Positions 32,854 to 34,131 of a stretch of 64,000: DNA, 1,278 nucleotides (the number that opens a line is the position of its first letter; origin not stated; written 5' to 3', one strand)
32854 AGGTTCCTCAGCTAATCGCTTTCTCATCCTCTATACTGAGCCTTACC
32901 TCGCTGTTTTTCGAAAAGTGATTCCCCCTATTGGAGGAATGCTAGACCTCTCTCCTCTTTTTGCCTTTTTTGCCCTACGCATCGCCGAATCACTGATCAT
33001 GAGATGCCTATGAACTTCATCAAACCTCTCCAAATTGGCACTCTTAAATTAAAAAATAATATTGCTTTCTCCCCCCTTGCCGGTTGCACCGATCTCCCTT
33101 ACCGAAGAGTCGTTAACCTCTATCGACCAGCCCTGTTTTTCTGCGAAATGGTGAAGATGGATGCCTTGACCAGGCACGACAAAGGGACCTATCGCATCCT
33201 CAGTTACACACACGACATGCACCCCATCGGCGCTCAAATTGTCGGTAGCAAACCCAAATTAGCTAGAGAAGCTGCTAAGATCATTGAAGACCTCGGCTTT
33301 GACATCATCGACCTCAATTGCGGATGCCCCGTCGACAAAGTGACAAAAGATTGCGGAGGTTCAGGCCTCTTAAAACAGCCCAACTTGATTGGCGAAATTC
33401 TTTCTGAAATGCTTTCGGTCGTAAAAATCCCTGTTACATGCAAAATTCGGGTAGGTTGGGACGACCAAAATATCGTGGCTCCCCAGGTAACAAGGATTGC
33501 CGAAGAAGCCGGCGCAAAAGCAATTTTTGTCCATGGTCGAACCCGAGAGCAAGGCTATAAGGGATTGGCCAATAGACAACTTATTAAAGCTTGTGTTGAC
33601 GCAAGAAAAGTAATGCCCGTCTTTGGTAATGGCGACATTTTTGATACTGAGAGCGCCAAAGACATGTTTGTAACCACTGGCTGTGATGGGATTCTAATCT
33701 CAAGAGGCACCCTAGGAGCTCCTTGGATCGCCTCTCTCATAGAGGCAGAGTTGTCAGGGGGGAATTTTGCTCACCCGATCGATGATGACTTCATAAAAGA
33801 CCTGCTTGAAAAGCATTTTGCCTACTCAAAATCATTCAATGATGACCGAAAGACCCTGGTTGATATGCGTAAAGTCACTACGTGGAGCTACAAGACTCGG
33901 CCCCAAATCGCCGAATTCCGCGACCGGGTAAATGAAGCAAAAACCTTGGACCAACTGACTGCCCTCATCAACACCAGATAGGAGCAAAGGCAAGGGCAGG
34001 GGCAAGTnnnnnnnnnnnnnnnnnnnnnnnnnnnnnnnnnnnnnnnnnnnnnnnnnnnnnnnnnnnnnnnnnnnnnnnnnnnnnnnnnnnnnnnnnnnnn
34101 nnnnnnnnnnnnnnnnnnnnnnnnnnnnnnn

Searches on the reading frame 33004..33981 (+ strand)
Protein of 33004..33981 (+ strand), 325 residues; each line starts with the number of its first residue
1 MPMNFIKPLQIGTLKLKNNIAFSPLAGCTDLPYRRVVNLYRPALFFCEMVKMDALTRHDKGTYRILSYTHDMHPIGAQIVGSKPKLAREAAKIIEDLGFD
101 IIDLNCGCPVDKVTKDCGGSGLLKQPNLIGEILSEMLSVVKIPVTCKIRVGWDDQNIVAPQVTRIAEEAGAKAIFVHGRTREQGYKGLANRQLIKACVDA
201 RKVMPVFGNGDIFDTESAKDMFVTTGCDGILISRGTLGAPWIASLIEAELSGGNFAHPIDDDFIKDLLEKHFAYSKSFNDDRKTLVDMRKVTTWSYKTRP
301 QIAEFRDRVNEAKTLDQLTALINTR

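Call 11: search_protein_families(library=pfam, proteins=[window:33004-33981:+])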
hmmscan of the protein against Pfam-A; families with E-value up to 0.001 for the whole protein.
window:33004-33981:+ (325 aa): 1 family
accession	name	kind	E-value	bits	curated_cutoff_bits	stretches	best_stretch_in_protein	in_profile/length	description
PF01207.24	Dus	-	2.1e-73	247.6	20.4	1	23-318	3-298/311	Dihydrouridine synthase (Dus)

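Call 45: find_homologous_proteins(query=window:33004-33981:+, max_evalue=1e-60)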
Query window:33004-33981:+ (325 aa): 3111 proteins with E <= 1e-60 among 8000 candidates; the best 120 are listed.
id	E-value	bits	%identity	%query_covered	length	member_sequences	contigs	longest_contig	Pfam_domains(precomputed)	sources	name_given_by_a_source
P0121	4.2e-217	738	100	99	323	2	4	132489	PF01207.24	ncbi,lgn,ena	-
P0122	2.9e-174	597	80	98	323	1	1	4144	PF01207.24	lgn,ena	-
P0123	5.1e-162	557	76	95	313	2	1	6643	PF01207.24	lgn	-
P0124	6.2e-160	550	72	98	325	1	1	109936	PF01207.24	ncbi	-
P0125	1.9e-159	548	72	99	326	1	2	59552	PF01207.24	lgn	-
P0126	2.7e-149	515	70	99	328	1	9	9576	PF01207.24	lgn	-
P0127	8.8e-132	457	63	99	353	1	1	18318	PF01207.24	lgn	-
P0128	2.9e-119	416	55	99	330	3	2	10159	PF01207.24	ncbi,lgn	-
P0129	3.2e-119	416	57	99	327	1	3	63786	PF01207.24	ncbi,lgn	-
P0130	1.1e-118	414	59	98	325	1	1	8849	PF01207.24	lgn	-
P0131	4.3e-118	412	57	97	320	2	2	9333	PF01207.24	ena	-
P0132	1.2e-117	411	58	98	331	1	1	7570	PF01207.24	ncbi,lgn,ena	-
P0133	1.9e-117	410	59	96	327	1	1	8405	PF01207.24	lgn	-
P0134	3.0e-117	410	56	99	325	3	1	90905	PF01207.24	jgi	jgi:nifR3 family TIM-barrel protein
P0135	4.1e-117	409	57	98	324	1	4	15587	PF01207.24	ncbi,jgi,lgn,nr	ncbi:MAG: tRNA dihydrouridine synthase DusB [Chlamydiae bacterium]|nr:tRNA dihydrouridine synthase D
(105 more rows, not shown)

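Call 46: find_encoding_contigs(protein=P0122, flank=4000, max_places=2)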
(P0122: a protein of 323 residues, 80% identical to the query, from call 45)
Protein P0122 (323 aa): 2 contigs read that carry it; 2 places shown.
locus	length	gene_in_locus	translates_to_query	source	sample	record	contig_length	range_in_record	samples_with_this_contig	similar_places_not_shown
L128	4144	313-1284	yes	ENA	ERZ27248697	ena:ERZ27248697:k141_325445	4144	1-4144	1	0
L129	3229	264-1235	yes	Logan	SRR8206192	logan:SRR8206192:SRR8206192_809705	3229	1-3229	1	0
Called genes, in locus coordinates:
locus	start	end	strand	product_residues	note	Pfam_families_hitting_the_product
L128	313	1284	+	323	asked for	PF01207:Dus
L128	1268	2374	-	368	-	PF05150:Legionella_OMP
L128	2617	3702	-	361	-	PF05150:Legionella_OMP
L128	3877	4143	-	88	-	?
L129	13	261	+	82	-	PF02325:CCB3_YggT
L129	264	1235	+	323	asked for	PF01207:Dus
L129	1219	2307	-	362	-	PF05150:Legionella_OMP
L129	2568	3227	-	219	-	?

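Call 47: find_encoding_contigs(protein=P0123, flank=6000, max_places=2)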
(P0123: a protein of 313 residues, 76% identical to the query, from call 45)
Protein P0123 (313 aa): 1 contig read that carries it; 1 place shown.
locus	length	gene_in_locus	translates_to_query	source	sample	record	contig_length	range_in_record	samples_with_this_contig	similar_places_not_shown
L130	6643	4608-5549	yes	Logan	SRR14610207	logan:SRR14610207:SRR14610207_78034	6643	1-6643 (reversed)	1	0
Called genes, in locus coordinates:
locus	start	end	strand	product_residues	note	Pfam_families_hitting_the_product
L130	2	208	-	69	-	?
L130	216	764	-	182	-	PF01812:5-FTHF_cyc-lig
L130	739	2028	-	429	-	PF07661:MORN_2 (faint)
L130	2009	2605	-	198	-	-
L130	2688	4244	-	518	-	-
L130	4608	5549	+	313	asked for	PF01207:Dus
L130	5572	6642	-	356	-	?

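Call 48: find_encoding_contigs(protein=P0124, flank=10000, max_places=2)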
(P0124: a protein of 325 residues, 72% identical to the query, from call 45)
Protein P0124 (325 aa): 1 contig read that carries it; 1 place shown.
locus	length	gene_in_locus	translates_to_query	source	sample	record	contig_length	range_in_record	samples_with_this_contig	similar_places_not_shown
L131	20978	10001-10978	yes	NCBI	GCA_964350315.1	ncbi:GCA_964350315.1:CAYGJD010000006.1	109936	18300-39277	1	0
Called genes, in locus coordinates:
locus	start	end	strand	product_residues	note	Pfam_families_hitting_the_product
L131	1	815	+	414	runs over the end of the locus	PF01490:Aa_trans, PF03222:Trp_Tyr_perm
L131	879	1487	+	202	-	PF01725:Ham1p_like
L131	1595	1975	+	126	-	PF05991:NYN_YacP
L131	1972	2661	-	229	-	-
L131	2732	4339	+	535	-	PF00496:SBP_bac_5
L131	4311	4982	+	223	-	-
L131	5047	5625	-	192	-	-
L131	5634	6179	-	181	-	PF01812:5-FTHF_cyc-lig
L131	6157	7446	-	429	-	PF07661:MORN_2 (faint)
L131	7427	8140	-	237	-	-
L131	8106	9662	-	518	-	-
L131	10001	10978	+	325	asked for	PF01207:Dus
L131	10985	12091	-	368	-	PF05150:Legionella_OMP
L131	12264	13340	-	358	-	PF05150:Legionella_OMP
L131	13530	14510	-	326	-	PF02685:Glucokinase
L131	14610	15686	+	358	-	PF00154:RecA_N, PF06745:ATPase (weak), PF08423:Rad51, PF02283:CobU (weak), PF21096:RecA_C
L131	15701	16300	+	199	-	-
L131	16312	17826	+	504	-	-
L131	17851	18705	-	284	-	PF00348:polyprenyl_synt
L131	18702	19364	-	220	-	PF25084:LbH_EIF2B, PF00132:Hexapep, PF25087:GMPPB_C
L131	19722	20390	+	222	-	PF03167:UDG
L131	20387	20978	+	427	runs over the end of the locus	PF00083:Sugar_tr, PF07690:MFS_1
